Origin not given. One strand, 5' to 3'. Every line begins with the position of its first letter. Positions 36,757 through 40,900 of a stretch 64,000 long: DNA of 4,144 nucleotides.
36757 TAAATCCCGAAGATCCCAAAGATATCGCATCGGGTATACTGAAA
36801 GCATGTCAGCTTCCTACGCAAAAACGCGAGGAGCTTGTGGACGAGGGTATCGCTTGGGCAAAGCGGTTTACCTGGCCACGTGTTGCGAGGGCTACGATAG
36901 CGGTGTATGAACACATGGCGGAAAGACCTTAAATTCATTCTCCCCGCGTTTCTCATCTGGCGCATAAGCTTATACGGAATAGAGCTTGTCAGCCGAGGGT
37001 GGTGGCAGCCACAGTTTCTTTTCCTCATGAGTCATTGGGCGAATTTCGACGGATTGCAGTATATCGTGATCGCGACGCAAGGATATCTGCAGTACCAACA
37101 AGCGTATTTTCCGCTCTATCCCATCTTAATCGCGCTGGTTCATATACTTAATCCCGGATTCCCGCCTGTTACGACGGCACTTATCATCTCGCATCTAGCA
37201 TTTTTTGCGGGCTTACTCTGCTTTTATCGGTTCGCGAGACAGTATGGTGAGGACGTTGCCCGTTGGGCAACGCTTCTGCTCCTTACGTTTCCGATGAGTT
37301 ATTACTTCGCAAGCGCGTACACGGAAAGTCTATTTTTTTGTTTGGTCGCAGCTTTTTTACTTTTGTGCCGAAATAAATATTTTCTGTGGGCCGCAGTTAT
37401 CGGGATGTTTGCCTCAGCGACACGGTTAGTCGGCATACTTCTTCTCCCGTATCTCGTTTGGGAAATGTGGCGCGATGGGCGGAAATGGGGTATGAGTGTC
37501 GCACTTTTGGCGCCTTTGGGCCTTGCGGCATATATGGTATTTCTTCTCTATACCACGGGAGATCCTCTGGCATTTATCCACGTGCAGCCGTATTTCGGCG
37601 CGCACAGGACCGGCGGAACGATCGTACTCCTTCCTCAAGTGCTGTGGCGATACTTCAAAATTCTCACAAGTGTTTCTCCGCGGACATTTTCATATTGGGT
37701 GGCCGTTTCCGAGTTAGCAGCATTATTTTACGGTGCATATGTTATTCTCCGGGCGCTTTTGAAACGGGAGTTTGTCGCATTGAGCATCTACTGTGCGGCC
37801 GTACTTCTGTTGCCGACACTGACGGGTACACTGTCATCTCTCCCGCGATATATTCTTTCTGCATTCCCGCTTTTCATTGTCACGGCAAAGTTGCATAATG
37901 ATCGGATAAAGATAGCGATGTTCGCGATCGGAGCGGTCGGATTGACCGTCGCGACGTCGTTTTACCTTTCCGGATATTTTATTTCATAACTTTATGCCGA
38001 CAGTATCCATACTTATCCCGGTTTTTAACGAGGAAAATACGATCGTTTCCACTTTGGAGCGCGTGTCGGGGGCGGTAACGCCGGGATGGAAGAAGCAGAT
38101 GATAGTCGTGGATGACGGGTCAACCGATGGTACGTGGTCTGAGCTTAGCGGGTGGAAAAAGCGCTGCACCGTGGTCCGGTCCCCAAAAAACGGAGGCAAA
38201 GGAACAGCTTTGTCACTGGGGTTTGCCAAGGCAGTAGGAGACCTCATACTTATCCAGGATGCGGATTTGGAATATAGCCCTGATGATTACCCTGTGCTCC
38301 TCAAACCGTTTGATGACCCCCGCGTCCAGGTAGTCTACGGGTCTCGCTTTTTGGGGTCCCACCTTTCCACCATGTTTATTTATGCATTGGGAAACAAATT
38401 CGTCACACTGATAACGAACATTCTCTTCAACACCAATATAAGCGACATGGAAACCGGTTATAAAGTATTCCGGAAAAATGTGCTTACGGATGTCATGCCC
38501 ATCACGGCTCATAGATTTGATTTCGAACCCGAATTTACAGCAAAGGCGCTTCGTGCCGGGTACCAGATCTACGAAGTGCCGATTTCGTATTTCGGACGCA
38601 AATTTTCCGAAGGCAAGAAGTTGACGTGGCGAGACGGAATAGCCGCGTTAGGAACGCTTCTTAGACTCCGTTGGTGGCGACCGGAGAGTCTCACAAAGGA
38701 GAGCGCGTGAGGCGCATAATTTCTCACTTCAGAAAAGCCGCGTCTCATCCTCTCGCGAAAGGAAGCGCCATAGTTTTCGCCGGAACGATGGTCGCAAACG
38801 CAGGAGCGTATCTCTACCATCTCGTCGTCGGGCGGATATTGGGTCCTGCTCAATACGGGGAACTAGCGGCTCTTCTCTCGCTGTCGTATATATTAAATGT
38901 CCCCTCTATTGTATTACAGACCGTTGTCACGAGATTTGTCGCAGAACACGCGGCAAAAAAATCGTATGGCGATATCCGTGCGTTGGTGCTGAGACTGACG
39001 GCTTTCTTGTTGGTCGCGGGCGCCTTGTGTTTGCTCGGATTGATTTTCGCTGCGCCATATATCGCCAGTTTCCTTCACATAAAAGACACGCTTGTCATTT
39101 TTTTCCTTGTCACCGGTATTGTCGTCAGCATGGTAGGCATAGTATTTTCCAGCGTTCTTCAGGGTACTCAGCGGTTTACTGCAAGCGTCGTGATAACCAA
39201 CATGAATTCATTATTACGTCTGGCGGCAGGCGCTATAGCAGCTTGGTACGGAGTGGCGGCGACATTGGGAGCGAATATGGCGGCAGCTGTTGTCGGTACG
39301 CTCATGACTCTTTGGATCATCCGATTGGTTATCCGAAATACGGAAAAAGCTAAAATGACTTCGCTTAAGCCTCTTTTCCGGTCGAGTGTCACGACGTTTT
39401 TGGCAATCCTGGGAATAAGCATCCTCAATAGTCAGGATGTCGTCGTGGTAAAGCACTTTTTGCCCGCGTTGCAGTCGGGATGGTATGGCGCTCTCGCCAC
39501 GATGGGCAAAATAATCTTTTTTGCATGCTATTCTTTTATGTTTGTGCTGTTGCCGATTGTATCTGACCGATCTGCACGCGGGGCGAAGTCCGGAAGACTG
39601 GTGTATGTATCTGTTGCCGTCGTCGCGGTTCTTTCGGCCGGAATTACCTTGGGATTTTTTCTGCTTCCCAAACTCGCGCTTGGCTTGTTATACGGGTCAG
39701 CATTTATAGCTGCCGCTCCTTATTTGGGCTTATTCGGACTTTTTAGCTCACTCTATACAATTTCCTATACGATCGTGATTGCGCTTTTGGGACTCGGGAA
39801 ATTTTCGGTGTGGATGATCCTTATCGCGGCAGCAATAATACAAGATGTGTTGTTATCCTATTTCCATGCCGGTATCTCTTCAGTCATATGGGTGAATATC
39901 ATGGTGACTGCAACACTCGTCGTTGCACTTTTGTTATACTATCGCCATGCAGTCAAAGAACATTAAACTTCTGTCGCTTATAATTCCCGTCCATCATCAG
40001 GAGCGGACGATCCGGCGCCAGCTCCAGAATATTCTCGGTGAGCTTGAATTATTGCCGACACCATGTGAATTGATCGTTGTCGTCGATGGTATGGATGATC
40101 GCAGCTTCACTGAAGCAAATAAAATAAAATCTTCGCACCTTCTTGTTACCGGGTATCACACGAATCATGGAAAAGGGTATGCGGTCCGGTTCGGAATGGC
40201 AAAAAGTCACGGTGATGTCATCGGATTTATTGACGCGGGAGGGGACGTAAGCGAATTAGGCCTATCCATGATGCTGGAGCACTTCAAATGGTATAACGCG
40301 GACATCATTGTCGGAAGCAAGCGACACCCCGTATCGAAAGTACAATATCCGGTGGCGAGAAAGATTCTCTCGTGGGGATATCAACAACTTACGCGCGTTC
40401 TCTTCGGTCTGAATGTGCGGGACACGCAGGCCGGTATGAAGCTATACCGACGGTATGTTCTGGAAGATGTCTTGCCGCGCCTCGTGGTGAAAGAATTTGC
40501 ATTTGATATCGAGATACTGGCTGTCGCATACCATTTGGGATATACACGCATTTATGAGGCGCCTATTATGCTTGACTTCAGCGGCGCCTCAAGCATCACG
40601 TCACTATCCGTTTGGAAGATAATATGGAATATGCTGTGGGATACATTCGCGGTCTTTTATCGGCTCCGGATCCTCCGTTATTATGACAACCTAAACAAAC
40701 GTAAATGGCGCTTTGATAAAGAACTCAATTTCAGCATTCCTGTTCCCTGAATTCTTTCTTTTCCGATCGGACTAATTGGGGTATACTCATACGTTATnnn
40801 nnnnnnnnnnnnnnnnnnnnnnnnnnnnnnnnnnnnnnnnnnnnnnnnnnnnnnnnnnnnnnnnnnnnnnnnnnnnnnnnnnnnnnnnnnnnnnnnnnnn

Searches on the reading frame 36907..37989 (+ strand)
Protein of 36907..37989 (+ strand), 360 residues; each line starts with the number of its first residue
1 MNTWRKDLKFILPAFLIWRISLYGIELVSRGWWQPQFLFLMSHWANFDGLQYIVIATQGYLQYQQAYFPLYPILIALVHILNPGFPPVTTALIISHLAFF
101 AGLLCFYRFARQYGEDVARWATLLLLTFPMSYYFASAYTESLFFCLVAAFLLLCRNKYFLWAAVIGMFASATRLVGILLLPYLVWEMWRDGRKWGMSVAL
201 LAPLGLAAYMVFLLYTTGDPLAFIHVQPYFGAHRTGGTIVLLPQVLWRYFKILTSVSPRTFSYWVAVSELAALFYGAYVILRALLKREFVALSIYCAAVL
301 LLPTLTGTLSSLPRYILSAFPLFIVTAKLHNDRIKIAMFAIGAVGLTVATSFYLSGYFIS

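Call 28: search_protein_families(library=pfam, proteins=[window:36907-37989:+], max_evalue=0.00001)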
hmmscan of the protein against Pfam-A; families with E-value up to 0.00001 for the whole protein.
window:36907-37989:+ (360 aa): 0 families

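Call 61: search_protein_families(library=pfam, proteins=[window:36907-37989:+], max_evalue=0.01)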
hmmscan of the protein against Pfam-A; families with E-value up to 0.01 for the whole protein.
window:36907-37989:+ (360 aa): 1 family
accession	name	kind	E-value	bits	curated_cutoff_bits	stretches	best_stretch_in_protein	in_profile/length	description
PF09594.16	GT87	-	4.4e-05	23.8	25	1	70-301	2-235/237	Glycosyltransferase family 87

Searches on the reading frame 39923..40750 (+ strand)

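Call 28: search_protein_families(library=pfam, proteins=[window:39923-40750:+], max_evalue=0.00001)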
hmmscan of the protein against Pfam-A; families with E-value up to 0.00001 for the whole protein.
window:39923-40750:+ (275 aa): 1 family
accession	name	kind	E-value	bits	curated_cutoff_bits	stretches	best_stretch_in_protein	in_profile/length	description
PF00535.33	Glycos_transf_2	-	1.4e-16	61.3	23.3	1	18-183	1-167/168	Glycosyl transferase family 2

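Call 69: search_protein_families(library=ncbifam, proteins=[window:39923-40750:+], max_evalue=0.00001)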
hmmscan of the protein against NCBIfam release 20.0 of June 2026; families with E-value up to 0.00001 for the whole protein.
window:39923-40750:+ (275 aa): 6 families
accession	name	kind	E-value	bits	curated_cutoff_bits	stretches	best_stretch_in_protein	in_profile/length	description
TIGR03937.1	PgaC_IcaA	equivalog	5.6e-09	35.4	422.3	1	8-122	38-151/407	poly-beta-1,6-N-acetyl-D-glucosamine synthase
NF007986.1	PRK10714.1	equivalog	3.8e-08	32.7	529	1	12-202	3-188/316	undecaprenyl-phosphate 4-deoxy-4-formamido-L-arabinose transferase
NF058614.1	PPMAGASynPpgS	equivalog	1.5e-07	31.1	370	1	20-220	5-199/226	polyprenyl-phospho-N-acetylgalactosaminyl synthase PpgS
NF010496.0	PRK13915.1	equivalog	2e-07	30.4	262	1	9-105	25-125/307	glucosyl-3-phosphoglycerate synthase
NF007482.0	PRK10073.1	equivalog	6.1e-07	28.7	423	1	13-110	4-99/334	glycosyltransferase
TIGR04283.1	glyco_like_mftF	equivalog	2.7e-06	27.1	182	1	17-105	1-81/221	TIGR04283 family arsenosugar biosynthesis glycosyltransferase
